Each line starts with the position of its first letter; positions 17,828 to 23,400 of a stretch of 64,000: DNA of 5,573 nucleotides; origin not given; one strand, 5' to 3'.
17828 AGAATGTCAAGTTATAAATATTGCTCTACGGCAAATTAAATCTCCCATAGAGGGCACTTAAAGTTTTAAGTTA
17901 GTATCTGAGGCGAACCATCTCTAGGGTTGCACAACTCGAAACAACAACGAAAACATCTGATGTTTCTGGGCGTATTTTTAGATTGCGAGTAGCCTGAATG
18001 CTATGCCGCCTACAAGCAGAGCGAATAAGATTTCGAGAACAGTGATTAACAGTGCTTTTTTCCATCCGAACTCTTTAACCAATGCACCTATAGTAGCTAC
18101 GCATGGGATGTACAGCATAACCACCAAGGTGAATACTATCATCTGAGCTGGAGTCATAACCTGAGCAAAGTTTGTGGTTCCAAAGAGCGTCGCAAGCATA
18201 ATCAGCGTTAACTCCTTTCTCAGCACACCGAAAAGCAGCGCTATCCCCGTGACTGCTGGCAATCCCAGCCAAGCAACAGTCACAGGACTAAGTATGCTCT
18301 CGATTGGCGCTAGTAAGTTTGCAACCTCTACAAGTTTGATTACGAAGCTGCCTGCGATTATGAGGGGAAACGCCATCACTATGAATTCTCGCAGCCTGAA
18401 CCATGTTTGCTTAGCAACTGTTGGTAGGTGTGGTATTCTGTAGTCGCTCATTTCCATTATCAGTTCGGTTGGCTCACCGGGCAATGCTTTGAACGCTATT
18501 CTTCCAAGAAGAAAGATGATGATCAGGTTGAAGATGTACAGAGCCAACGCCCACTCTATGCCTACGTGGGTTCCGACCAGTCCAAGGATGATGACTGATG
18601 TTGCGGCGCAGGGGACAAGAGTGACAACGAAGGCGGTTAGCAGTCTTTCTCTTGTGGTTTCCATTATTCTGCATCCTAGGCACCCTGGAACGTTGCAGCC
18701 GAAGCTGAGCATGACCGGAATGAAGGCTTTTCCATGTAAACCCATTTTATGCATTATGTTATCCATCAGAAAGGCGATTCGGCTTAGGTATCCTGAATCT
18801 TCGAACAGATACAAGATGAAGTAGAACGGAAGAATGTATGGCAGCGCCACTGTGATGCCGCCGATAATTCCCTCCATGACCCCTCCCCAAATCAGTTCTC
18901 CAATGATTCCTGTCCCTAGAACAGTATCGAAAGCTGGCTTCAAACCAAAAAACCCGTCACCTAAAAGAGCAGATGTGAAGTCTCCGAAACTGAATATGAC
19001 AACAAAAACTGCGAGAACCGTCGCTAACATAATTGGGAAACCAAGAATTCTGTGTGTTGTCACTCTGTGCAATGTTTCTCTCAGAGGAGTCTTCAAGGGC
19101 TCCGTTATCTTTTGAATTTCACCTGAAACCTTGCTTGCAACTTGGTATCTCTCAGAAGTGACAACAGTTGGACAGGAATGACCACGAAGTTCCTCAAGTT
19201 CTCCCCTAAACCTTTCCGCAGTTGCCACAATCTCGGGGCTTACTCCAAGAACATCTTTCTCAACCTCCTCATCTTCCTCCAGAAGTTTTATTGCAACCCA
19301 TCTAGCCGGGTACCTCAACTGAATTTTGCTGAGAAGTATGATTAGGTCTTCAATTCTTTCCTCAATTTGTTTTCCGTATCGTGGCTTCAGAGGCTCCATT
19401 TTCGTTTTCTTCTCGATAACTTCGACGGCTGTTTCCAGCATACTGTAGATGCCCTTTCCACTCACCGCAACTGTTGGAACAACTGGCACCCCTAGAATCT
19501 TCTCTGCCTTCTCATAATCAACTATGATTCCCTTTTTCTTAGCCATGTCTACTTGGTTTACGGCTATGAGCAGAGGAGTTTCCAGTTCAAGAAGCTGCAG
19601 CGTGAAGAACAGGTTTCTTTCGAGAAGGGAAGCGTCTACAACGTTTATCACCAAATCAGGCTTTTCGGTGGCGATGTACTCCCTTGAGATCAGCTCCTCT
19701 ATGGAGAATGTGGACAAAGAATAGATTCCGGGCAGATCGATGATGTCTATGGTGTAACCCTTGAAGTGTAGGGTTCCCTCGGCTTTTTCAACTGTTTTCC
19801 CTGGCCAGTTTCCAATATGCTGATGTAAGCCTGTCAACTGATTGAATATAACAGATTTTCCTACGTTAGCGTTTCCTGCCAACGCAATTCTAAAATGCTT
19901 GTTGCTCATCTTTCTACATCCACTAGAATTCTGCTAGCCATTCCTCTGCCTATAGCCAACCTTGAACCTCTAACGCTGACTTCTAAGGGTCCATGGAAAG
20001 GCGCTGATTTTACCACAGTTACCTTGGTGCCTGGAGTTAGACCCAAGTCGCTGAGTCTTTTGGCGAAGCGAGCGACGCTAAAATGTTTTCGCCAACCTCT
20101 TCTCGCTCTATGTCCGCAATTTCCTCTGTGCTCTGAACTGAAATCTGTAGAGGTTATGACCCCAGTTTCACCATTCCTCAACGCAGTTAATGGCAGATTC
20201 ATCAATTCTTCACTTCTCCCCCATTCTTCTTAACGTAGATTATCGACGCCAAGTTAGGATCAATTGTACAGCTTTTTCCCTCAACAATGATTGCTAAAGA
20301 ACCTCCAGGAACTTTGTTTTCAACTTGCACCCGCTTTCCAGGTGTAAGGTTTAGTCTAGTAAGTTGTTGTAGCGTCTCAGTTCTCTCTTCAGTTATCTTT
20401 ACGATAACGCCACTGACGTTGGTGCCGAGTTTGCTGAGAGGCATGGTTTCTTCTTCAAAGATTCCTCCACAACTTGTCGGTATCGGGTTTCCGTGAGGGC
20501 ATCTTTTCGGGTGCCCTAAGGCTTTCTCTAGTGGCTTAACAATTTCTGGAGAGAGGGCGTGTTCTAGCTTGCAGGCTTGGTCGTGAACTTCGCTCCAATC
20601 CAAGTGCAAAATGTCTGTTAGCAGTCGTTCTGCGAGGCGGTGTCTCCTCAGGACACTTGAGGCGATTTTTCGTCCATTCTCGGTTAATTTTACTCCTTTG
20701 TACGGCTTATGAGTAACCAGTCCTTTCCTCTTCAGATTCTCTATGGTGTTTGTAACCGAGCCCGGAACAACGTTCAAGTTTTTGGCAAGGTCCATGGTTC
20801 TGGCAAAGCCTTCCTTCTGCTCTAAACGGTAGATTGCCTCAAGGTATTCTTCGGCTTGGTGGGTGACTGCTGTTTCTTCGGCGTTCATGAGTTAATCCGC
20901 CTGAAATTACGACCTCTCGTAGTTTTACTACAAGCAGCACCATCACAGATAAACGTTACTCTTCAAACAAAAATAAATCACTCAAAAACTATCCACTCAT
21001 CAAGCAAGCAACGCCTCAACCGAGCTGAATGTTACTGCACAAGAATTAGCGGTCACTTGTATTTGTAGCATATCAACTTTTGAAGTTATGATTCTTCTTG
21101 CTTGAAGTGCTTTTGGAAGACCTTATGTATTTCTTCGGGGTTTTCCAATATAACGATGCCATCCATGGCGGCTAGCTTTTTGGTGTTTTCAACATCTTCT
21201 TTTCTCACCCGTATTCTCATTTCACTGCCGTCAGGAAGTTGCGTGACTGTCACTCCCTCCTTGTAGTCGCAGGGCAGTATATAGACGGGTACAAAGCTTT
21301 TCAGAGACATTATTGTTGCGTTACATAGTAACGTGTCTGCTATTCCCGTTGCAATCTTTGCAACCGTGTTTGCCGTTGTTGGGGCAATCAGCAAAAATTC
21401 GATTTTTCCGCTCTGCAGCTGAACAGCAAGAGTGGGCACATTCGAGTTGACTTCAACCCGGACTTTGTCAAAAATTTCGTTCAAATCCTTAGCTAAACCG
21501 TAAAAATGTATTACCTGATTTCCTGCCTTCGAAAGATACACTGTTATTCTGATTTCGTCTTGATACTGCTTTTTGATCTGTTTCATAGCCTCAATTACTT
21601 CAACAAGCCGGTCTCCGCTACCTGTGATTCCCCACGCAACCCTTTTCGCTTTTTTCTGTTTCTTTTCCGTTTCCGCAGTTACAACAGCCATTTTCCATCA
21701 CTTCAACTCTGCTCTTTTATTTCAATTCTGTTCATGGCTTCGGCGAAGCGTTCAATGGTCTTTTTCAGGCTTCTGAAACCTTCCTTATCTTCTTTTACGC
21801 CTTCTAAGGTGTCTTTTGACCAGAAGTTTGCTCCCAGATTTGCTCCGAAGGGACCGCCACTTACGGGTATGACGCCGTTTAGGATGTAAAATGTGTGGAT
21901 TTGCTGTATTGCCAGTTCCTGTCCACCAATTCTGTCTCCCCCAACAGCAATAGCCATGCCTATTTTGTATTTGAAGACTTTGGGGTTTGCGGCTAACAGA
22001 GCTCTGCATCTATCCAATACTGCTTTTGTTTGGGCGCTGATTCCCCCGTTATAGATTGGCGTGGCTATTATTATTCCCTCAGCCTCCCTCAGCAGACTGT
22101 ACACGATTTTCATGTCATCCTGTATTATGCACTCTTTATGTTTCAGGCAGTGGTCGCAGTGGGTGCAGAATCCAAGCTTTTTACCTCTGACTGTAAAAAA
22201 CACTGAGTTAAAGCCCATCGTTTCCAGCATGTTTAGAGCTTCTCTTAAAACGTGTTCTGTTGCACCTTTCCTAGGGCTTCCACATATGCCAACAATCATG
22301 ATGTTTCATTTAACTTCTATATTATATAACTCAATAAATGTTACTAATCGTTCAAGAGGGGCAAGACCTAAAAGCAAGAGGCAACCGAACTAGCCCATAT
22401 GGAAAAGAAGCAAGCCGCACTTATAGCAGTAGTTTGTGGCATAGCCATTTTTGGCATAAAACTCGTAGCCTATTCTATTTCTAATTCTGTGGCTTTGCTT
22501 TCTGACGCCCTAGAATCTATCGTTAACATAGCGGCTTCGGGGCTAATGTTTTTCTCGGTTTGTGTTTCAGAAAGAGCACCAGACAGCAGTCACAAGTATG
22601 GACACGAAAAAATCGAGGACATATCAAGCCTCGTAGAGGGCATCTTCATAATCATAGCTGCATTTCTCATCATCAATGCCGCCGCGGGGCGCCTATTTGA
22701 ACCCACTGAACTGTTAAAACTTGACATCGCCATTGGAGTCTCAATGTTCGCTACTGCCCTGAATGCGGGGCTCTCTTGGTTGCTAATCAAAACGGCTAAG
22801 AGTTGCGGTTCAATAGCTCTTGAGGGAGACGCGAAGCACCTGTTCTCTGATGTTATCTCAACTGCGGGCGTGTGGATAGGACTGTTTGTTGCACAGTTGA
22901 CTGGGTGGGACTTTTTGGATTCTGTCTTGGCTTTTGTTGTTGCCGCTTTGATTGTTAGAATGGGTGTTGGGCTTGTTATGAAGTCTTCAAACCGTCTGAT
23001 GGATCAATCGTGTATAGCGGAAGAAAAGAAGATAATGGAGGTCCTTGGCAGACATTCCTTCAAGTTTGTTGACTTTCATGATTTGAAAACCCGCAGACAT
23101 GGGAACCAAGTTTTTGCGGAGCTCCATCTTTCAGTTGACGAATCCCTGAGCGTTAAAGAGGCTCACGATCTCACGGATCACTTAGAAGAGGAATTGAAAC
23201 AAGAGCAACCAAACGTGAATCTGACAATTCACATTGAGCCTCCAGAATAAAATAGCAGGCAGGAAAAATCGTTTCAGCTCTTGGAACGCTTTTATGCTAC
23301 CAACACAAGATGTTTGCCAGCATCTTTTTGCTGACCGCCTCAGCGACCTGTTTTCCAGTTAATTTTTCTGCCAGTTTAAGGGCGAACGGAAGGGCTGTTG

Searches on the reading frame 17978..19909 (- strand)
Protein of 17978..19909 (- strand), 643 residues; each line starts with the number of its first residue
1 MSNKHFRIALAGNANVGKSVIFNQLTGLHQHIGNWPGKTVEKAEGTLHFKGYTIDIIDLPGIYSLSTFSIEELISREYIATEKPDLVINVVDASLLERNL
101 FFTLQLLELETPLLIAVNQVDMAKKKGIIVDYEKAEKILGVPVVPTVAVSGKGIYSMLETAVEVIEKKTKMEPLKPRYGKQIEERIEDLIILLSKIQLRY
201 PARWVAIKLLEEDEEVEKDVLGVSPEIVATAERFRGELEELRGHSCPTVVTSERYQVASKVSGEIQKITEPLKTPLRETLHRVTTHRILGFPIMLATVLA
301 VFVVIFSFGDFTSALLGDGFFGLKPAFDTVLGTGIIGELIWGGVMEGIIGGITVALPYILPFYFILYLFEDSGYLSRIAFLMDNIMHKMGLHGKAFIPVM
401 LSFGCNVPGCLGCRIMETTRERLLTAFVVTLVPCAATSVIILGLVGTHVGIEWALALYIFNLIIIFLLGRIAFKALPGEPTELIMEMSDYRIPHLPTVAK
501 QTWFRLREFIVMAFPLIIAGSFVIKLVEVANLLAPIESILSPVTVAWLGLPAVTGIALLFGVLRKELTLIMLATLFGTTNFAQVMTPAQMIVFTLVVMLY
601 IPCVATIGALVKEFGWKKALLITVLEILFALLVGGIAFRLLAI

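Call 16: search_protein_families(library=pfam, proteins=[window:17978-19909:-], max_evalue=0.001)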
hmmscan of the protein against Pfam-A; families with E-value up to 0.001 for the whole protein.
window:17978-19909:- (643 aa): 7 families
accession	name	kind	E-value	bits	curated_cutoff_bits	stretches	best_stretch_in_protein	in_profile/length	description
PF02421.24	FeoB_N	-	4.8e-61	205.3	27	1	7-159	2-154/156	Ferrous iron transport protein B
PF07670.19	Gate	-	7.6e-31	107.1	29.6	2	353-447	2-103/104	Nucleoside recognition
PF01926.29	MMR_HSR1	-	3.2e-19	69.6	21.9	1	7-118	1-112/113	50S ribosome-binding GTPase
PF17910.6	FeoB_Cyto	-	4.8e-16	59.4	23.4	1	178-264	1-87/90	FeoB cytosolic helical domain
PF07664.17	FeoB_C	-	1.4e-11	44.3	26.6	1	455-505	2-54/54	Ferrous iron transport protein B C terminus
PF00009.33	GTP_EFTU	-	2.6e-06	27.6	26.5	1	37-166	54-187/188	Elongation factor Tu GTP binding domain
PF09439.16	SRPRB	-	0.00024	21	25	1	7-107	5-96/178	Signal recognition particle receptor beta subunit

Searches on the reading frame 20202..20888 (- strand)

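Call 16: search_protein_families(library=pfam, proteins=[window:20202-20888:-], max_evalue=0.001)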
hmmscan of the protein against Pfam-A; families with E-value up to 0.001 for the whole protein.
window:20202-20888:- (228 aa): 5 families
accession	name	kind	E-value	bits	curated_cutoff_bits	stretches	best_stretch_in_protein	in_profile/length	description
PF02742.21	Fe_dep_repr_C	-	4e-32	110.5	27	1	69-138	1-70/70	Iron dependent repressor, metal binding and dimerisation domain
PF01325.25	Fe_dep_repress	-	4.4e-19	68.9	26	1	9-66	3-60/60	Iron dependent repressor, N-terminal DNA binding domain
PF04023.20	FeoA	-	1.6e-12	47.7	23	1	149-220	1-73/74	FeoA domain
PF01047.28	MarR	-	0.00057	20.2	24.6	0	19-60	9-49/59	MarR family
PF04182.18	B-block_TFIIIC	-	0.00091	19.7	22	0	31-84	21-69/73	B-block binding subunit of TFIIIC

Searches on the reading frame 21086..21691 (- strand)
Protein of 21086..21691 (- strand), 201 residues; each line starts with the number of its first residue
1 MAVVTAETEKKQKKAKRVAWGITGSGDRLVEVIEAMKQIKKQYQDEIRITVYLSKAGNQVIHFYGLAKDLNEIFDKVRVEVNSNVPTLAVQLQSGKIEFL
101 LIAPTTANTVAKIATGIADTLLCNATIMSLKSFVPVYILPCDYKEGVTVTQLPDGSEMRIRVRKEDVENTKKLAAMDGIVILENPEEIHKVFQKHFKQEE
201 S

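Call 16: search_protein_families(library=pfam, proteins=[window:21086-21691:-], max_evalue=0.001)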
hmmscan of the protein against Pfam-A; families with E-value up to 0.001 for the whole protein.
window:21086-21691:- (201 aa): 1 family
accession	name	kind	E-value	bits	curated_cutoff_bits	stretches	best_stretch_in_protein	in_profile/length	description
PF02441.25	Flavoprotein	-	2.9e-23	82.7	22.7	1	16-159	1-121/162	Flavoprotein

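Call 50: search_protein_families(library=ncbifam, proteins=[window:21086-21691:-], max_evalue=0.01)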
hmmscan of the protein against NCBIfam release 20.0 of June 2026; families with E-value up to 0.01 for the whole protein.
window:21086-21691:- (201 aa): 11 families
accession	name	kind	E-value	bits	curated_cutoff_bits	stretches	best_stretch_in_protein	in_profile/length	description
TIGR02699.1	archaeo_AfpA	hypoth_equivalog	8.5e-73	243.6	192.45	1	17-192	1-174/174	archaeoflavoprotein AfpA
TIGR02700.1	flavo_MJ0208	hypoth_equivalog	3.7e-39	134.4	251.35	2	17-153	1-142/234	dihydromethanopterin reductase (acceptor)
TIGR00521.1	coaBC_dfp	equivalog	2.5e-11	43.3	219.7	1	14-198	2-180/392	bifunctional phosphopantothenoylcysteine decarboxylase/phosphopantothenate--cysteine ligase CoaBC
NF006161.0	PRK08305.1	equivalog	1.1e-08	35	156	1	14-136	4-124/196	dipicolinate synthase subunit B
TIGR02113.1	coaC_strep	equivalog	7.5e-08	32.4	261.4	1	48-141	29-120/177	phosphopantothenoylcysteine decarboxylase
NF004685.0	PRK06029.1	subfamily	1.2e-06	28.7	188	1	16-131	2-113/187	UbiX family flavin prenyltransferase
TIGR02852.1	spore_dpaB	equivalog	2.9e-06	26.8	229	1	16-136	1-119/187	dipicolinate synthase subunit B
NF041206.1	VdcB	exception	6.6e-05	22.6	290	1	20-131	4-111/184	non-oxidative hydroxyarylic acid decarboxylases subunit B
TIGR00421.1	ubiX_pad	subfamily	0.0004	20.2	108.9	1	32-132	12-111/181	UbiX family flavin prenyltransferase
NF052570.1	ECA_fuco_WecF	equivalog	0.00099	18.5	525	1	6-81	174-249/357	TDP-N-acetylfucosamine:lipid II N-acetylfucosaminyltransferase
NF002753.0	PRK02797.1-2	equivalog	0.0075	15.5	470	1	5-79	173-247/361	TDP-N-acetylfucosamine:lipid II N-acetylfucosaminyltransferase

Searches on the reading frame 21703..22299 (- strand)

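Call 16: search_protein_families(library=pfam, proteins=[window:21703-22299:-], max_evalue=0.001)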
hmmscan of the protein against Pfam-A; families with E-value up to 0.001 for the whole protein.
window:21703-22299:- (198 aa): 2 families
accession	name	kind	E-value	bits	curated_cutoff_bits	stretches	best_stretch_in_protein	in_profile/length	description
PF03358.20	FMN_red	-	1.5e-30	106.2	24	1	2-148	3-142/152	NADPH-dependent FMN reductase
PF02525.22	Flavodoxin_2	-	2e-05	24.8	27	1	61-97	65-102/198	Flavodoxin-like fold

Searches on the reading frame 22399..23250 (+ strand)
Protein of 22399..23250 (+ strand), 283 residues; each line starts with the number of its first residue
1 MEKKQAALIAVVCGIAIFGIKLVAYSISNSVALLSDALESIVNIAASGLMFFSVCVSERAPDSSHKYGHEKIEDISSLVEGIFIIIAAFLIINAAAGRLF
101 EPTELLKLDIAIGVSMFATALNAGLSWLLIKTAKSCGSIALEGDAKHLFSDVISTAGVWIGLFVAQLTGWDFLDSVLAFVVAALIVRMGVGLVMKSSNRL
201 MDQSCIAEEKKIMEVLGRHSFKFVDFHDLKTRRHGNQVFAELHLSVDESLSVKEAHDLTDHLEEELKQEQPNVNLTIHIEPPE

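Call 16: search_protein_families(library=pfam, proteins=[window:22399-23250:+], max_evalue=0.001)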
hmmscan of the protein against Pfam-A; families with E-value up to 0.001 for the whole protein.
window:22399-23250:+ (283 aa): 2 families
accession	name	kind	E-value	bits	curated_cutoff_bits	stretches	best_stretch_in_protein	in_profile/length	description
PF01545.26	Cation_efflux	-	5.9e-37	127.8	26.6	1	8-201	2-198/198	Cation efflux family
PF16916.11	ZT_dimer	-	1.6e-20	73.4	26.7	1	208-281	5-77/78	Dimerisation domain of Zinc Transporter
